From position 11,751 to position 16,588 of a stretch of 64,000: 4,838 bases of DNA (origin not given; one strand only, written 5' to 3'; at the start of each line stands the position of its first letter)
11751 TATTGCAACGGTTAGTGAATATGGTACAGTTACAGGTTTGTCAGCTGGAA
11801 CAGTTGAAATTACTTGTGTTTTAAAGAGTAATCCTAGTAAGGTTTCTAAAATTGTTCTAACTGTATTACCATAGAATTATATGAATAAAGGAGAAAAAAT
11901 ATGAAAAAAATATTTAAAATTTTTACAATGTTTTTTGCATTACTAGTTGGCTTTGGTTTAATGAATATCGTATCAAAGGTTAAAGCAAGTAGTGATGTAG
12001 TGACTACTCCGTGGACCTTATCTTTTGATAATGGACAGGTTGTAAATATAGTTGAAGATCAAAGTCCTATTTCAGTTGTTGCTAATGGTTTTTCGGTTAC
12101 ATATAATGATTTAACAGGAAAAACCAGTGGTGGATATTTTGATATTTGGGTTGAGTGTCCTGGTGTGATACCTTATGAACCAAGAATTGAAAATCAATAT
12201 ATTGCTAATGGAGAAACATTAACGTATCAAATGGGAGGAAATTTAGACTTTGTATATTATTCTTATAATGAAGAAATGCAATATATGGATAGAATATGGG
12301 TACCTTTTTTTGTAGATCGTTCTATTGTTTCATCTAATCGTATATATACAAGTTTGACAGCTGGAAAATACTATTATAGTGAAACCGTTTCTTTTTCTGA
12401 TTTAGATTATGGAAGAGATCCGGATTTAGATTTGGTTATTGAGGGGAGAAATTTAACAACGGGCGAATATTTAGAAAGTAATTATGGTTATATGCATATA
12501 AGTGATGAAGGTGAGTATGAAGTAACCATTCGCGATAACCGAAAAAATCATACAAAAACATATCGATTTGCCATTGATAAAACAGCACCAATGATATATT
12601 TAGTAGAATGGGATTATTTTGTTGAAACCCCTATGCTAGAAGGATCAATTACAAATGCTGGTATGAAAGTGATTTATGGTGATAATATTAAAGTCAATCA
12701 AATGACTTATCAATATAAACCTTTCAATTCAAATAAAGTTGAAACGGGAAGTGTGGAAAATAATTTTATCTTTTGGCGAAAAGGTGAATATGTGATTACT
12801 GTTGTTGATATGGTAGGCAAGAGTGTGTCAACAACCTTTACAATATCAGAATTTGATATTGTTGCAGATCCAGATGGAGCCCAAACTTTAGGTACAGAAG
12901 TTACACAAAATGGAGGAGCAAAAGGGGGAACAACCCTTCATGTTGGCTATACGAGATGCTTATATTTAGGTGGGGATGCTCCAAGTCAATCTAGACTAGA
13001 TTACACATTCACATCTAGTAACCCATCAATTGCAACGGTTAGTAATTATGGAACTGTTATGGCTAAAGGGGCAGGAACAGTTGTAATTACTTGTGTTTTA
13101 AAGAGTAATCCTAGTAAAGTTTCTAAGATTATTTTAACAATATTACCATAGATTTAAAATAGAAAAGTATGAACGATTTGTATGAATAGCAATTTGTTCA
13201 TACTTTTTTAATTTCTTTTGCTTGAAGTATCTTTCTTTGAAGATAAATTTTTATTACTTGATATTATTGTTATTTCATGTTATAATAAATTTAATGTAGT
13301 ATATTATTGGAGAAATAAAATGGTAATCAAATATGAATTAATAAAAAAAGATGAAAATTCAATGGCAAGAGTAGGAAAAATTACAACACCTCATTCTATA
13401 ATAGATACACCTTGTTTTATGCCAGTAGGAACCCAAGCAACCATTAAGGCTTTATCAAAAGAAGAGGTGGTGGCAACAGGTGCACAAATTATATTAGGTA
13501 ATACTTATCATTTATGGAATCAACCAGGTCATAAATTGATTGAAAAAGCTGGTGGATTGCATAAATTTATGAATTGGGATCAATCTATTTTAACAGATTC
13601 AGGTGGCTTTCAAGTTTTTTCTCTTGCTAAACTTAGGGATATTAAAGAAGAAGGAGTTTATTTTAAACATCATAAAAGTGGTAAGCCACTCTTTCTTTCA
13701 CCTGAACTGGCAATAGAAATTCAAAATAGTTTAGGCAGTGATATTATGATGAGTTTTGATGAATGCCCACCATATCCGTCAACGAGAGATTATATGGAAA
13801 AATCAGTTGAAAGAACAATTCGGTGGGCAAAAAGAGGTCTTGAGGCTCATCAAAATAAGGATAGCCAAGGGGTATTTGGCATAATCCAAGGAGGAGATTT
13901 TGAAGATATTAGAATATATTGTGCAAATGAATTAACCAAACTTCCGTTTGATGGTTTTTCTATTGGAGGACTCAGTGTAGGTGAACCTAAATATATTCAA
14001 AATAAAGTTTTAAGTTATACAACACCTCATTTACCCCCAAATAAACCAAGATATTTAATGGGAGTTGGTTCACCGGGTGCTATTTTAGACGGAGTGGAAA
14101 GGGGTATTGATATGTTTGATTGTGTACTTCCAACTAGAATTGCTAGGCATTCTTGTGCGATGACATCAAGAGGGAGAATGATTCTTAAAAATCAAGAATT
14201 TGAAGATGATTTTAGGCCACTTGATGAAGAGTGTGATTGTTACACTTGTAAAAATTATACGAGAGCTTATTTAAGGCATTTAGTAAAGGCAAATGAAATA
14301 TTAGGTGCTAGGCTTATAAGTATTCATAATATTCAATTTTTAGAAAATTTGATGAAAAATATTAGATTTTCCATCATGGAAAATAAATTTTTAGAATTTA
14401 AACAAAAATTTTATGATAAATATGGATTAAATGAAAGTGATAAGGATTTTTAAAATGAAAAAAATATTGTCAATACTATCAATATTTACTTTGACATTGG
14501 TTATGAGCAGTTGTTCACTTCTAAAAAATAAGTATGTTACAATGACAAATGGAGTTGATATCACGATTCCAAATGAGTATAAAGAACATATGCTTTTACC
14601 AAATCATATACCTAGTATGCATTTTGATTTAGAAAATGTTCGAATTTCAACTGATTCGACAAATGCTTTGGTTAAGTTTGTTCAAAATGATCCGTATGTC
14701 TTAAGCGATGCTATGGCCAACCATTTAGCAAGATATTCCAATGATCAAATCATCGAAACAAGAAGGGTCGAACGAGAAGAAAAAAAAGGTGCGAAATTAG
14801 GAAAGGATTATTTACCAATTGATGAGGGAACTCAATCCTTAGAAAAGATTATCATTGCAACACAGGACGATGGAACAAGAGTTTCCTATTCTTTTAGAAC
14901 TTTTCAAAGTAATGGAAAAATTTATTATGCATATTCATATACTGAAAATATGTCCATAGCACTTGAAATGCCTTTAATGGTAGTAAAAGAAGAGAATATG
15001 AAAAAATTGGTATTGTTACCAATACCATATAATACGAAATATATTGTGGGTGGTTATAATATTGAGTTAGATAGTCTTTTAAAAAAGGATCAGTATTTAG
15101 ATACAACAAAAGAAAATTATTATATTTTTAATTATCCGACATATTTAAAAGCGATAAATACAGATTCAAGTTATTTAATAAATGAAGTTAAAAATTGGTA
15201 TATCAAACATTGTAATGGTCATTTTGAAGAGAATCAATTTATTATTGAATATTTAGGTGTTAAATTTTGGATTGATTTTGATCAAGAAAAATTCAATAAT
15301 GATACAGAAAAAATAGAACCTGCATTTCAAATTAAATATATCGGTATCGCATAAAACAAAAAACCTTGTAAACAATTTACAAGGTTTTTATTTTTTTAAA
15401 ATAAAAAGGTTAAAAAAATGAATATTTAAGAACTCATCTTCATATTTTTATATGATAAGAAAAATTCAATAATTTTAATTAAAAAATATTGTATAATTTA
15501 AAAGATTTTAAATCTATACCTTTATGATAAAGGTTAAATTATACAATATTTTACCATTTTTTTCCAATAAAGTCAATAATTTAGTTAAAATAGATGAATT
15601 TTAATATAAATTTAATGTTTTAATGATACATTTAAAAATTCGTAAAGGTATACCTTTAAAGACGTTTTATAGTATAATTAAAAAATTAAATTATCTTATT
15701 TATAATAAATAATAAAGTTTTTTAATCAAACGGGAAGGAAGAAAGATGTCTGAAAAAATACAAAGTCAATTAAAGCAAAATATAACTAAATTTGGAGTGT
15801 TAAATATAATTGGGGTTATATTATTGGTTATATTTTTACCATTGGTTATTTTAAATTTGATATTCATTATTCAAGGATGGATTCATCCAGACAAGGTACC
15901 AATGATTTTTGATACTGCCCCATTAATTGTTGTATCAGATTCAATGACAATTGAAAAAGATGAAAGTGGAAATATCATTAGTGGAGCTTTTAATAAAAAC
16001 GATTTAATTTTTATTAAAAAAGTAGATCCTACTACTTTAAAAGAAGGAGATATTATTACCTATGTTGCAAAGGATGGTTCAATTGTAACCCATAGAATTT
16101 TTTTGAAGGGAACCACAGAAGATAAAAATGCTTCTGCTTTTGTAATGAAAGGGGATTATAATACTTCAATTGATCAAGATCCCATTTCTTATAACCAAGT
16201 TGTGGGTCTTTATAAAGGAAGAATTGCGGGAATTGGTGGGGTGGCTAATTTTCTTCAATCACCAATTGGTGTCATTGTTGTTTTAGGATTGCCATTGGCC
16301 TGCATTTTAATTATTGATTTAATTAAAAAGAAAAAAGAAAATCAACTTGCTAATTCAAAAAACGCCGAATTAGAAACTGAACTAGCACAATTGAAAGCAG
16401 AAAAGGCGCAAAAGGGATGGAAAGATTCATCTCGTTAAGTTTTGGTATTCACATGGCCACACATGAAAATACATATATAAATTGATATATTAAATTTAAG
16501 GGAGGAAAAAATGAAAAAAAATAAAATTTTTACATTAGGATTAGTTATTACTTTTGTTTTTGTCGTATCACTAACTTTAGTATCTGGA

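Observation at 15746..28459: Dual-SipW locus: two S26B signal peptidases, a family of TasA-like paralogs with a shared signal motif, and a 2234-aa GLUG adhesin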

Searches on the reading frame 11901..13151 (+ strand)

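Call 90: search_protein_families(library=pfam, proteins=[window:11901-13151:+], max_evalue=0.001)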
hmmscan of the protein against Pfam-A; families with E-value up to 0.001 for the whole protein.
window:11901-13151:+ (416 aa): 1 family
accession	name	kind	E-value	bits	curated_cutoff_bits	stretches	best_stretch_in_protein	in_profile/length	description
PF02368.24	Big_2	-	2.3e-08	34.3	22.8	1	344-406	12-75/79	Bacterial Ig-like domain (group 2)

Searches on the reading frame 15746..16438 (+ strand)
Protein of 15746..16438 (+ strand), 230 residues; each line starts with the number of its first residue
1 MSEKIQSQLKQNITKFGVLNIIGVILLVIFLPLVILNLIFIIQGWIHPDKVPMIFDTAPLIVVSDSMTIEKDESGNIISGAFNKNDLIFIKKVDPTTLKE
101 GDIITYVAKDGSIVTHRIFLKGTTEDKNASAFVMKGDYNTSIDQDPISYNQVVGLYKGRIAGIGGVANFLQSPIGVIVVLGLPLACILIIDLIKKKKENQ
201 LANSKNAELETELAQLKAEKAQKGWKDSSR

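Call 3: search_protein_families(library=pfam, proteins=[window:15746-16438:+], max_evalue=1)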
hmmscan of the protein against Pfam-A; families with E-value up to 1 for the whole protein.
window:15746-16438:+ (230 aa): 2 families
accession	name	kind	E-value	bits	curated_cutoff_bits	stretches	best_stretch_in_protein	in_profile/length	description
PF24226.1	DUF7442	-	0.033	14.5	23.8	1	12-57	17-63/79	Phage membrane protein Family of unknown function (DUF7442)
PF11190.13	DUF2976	-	0.18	12.2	28.2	1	10-34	57-81/87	Protein of unknown function (DUF2976)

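Call 4: search_protein_families(library=ncbifam, proteins=[window:15746-16438:+], max_evalue=1)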
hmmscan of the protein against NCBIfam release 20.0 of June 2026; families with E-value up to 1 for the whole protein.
window:15746-16438:+ (230 aa): 7 families
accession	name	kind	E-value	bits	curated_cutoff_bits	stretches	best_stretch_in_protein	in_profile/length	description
TIGR02228.1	sigpep_I_arch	equivalog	1.9e-17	63.6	51.85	1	24-192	6-155/158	signal peptidase I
NF046067.1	SigPepSipWBacil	equivalog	3.9e-16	59.2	190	1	25-192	7-162/189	signal peptidase I SipW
NF041055.1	ryptide_RrrA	equivalog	0.034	13.9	45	1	65-82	18-35/41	ryptide family R-Y-crosslinked RiPP peptide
NF047902.1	MmDecMmdD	equivalog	0.09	13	150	0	175-209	23-57/112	methylmalonyl-CoA decarboxylase subunit delta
NF046000.1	MAG1210_fam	subfamily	0.21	10.2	275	1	3-220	49-145/550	MAG1210 family protein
NF040945.1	CCC_membrane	equivalog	0.24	11.8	65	1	10-41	51-82/99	CCC motif membrane protein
NF042907.1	CPn0927_CPn0928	subfamily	0.24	10.2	200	1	18-57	38-78/357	CPn0927/CPn0928 family alpha/beta hydrolase fold protein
